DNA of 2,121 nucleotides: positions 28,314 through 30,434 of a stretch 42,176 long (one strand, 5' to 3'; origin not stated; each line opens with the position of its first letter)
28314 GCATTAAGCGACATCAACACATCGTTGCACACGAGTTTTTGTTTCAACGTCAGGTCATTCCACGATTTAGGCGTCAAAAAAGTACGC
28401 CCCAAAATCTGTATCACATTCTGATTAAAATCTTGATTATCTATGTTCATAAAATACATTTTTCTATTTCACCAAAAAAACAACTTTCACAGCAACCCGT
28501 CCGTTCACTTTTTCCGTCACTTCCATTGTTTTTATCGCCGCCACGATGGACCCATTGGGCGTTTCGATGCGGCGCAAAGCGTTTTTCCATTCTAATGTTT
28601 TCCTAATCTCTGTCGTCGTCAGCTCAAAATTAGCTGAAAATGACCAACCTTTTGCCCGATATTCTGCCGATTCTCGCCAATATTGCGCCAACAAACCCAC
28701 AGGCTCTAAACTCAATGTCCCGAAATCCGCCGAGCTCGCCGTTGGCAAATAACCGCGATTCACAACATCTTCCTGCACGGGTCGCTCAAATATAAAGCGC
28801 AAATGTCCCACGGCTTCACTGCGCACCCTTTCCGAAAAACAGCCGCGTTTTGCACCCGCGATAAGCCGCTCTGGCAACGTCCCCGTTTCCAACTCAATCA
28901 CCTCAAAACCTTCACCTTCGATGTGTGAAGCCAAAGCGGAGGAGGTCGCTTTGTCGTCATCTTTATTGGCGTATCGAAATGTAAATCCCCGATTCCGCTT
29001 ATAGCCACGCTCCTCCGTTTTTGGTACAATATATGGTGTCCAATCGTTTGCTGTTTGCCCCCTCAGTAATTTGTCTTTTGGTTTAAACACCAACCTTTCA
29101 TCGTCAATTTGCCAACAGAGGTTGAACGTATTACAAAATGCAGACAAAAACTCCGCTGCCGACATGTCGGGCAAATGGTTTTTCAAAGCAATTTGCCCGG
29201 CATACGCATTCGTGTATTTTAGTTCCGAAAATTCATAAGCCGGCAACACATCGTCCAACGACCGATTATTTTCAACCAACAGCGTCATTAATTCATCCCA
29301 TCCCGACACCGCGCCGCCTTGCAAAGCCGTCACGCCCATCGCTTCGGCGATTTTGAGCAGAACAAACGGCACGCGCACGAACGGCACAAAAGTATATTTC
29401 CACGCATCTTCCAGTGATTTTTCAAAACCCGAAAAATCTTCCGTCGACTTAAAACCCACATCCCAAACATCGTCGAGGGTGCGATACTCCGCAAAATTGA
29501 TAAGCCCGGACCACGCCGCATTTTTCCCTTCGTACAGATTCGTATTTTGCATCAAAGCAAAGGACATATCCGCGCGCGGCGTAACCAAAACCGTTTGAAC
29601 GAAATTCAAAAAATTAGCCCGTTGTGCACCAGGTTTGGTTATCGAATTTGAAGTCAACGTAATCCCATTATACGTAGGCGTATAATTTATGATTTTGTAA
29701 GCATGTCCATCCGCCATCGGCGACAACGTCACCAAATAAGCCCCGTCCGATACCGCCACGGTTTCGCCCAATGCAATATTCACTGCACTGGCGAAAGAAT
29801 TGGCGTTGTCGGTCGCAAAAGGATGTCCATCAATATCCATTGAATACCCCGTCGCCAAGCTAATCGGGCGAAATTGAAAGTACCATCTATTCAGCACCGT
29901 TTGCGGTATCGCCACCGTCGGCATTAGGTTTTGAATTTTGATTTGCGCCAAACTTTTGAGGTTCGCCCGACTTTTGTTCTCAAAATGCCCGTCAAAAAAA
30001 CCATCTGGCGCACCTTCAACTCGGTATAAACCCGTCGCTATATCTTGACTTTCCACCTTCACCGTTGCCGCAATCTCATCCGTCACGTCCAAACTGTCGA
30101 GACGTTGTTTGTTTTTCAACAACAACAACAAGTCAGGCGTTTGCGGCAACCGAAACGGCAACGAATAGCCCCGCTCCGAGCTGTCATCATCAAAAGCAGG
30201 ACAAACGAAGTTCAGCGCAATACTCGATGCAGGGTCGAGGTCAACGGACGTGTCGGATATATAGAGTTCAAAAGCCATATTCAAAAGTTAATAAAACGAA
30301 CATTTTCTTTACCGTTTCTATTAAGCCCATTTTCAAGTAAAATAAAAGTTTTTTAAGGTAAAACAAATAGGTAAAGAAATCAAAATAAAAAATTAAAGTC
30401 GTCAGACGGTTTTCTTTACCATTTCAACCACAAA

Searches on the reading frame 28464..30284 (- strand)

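Call 35: search_protein_families(library=phrogs, proteins=[window:28464-30284:-], max_evalue=0.01)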
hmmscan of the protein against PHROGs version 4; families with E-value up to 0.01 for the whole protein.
window:28464-30284:- (606 aa): 0 families

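Call 68: search_protein_families(library=ncbifam, proteins=[window:28464-30284:-], max_evalue=1)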
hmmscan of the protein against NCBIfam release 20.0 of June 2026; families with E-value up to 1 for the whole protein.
window:28464-30284:- (606 aa): 1 family
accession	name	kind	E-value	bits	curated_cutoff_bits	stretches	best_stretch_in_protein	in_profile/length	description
TIGR03562.1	osmo_induc_OsmC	subfamily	0.13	12.3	85.8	1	464-484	38-58/137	OsmC family peroxiredoxin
